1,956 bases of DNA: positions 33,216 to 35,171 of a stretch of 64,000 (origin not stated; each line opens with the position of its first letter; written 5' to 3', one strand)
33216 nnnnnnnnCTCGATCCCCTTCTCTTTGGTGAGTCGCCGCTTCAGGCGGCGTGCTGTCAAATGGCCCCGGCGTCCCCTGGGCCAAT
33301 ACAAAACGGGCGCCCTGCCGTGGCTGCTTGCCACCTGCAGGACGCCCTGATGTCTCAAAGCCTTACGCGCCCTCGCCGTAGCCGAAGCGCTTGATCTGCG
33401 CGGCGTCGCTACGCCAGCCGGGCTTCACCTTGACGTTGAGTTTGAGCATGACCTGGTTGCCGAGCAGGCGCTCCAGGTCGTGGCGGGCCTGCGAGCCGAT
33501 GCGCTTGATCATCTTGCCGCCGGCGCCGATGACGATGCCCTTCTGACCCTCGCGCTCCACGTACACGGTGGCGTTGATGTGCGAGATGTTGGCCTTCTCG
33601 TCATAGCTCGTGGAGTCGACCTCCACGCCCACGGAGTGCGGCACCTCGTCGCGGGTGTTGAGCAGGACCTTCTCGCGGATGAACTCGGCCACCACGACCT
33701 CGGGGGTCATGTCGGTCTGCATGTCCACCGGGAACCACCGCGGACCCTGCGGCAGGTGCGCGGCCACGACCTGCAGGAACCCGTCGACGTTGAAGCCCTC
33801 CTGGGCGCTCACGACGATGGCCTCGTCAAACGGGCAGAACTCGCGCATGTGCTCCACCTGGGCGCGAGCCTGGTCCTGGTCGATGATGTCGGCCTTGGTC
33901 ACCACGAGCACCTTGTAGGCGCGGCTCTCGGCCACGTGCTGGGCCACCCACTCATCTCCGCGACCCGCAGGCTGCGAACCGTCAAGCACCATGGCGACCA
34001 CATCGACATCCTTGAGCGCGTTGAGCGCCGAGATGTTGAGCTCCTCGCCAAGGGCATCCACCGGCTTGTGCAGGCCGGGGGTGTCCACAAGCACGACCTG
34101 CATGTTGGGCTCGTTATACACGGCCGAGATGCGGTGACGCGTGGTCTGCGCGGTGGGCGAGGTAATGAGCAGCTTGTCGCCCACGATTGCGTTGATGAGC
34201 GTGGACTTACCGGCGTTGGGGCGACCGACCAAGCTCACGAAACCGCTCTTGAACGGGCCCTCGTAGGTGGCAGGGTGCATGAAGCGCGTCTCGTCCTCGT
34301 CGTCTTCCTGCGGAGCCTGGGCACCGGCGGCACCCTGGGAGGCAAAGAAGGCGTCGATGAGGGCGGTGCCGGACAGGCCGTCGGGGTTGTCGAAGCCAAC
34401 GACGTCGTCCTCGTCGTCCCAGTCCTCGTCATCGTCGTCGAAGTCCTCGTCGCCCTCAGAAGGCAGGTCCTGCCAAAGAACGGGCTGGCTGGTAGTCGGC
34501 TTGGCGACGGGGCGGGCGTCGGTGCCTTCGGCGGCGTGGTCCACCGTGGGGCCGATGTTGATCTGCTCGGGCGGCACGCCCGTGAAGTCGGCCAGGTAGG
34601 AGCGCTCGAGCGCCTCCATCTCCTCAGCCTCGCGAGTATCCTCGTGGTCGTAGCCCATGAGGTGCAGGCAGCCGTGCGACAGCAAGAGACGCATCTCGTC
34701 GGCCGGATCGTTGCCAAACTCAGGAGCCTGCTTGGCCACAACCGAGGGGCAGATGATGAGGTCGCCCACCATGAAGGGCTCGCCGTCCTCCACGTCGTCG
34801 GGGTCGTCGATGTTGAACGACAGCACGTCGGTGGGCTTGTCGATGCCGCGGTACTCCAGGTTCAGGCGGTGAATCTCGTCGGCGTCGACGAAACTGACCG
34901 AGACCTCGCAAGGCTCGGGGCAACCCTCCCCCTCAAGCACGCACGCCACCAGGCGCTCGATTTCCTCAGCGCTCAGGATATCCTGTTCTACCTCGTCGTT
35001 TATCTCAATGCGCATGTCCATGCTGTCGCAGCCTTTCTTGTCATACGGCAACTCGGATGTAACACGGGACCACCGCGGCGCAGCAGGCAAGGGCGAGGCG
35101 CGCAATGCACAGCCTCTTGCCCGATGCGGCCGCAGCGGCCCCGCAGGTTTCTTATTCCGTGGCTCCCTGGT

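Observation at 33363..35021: YbeY endoribonuclease and Era GTPase encoded as one polypeptide (Rosetta-stone fusion)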

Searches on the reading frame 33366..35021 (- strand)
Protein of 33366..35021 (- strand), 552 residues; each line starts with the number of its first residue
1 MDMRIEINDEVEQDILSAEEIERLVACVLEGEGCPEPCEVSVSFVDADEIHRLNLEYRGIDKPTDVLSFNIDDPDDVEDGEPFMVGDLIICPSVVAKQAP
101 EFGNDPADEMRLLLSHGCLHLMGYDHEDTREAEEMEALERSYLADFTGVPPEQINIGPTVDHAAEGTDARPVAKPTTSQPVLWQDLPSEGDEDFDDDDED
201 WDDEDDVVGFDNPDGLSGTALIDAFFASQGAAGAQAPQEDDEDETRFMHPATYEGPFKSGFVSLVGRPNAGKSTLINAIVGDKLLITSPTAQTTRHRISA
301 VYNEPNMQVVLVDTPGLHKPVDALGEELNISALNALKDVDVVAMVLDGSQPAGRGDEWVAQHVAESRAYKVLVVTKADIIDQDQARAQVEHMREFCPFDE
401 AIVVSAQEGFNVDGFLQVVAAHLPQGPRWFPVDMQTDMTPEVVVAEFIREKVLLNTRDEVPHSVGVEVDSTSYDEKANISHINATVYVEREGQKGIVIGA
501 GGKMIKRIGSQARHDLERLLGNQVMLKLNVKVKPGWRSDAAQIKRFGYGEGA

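Call 4: search_protein_families(library=pfam, proteins=[window:33366-35021:-], max_evalue=0.01)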
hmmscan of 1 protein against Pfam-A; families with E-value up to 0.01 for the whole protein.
window:33366-35021:- (552 aa): 10 families
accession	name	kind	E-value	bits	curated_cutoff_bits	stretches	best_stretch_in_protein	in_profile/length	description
PF02130.23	YbeY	-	3.1e-38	131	25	1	18-144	8-127/129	Endoribonuclease YbeY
PF01926.29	MMR_HSR1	-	3.8e-22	79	21.9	1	262-376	2-113/113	50S ribosome-binding GTPase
PF07650.23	KH_2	-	3.8e-19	68.7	22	1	459-537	1-78/78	KH domain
PF02421.24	FeoB_N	-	4.8e-10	39.6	27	1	262-413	3-150/156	Ferrous iron transport protein B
PF00350.29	Dynamin_N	-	5e-09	36.8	27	1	263-295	2-34/168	Dynamin family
PF04548.22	AIG1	-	2.5e-06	27.4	27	1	264-383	5-132/212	AIG1 family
PF03193.22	RsgA_GTPase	-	4.6e-06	27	30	1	258-319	105-170/174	RsgA GTPase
PF00009.33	GTP_EFTU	-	5.5e-06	26.5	26.5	1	302-425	64-188/188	Elongation factor Tu GTP binding domain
PF04670.18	Gtr1_RagA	-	0.0028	17.6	22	1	264-391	4-135/232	Gtr1/RagA G protein conserved region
PF02492.25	cobW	-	0.0076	16.3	20.7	0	297-391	73-167/180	CobW/HypB/UreG, nucleotide-binding domain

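Call 5: search_protein_families(library=ncbifam, proteins=[window:33366-35021:-], max_evalue=0.01)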
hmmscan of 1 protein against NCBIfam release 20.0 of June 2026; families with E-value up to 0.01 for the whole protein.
window:33366-35021:- (552 aa): 24 families
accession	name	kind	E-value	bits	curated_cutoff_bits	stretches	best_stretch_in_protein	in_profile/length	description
NF000908.1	PRK00089.1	equivalog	1.3e-102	343.1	237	1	257-548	1-291/291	GTPase Era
TIGR00436.1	era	equivalog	2.9e-78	262.9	116.25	1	260-531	1-270/270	GTPase Era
TIGR00043.2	TIGR00043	equivalog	5.2e-43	146.2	45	1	16-146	9-142/146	rRNA maturation RNase YbeY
TIGR03594.1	GTPase_EngA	equivalog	2.8e-30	105.7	306.7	1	259-420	175-343/432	ribosome biogenesis GTPase Der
NF010570.0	PRK13963.1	equivalog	3.2e-23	82.4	274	1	6-145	119-253/261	rRNA maturation RNase YbeY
TIGR00231.1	small_GTP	domain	1.2e-20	73.9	42.5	1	261-419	5-162/164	GTP-binding protein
NF002828.0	PRK03003.1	equivalog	1.5e-19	70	631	1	252-429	37-206/477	ribosome biogenesis GTPase Der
TIGR03918.1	GTP_HydF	equivalog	2.2e-18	66.3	325.55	1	262-425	10-169/392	[FeFe] hydrogenase H-cluster maturation GTPase HydF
NF003661.0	PRK05291.1-3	equivalog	1.1e-17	64.5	380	1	261-422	217-369/448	tRNA uridine-5-carboxymethylaminomethyl(34) synthesis GTPase MnmE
NF007071.0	PRK09518.1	equivalog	3e-17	62.4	953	1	244-430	256-438/706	bifunctional cytidylate kinase/GTPase Der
TIGR00450.1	mnmE_trmE_thdF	equivalog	8.2e-13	48.2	252.6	1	262-387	212-336/446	tRNA uridine-5-carboxymethylaminomethyl(34) synthesis GTPase MnmE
TIGR03598.1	GTPase_YsxC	equivalog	1.8e-12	47.4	124.45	1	262-417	21-183/186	ribosome biogenesis GTP-binding protein YihA/YsxC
TIGR03596.1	GTPase_YlqF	equivalog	2.7e-12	46.6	208.2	1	264-317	123-173/276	ribosome biogenesis GTPase YlqF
TIGR03156.1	GTP_HflX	equivalog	4.2e-11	42.4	216.75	1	262-422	192-350/351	GTPase HflX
TIGR02729.1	Obg_CgtA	equivalog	5.9e-10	38.7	280.25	1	262-421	160-326/329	Obg family GTPase CgtA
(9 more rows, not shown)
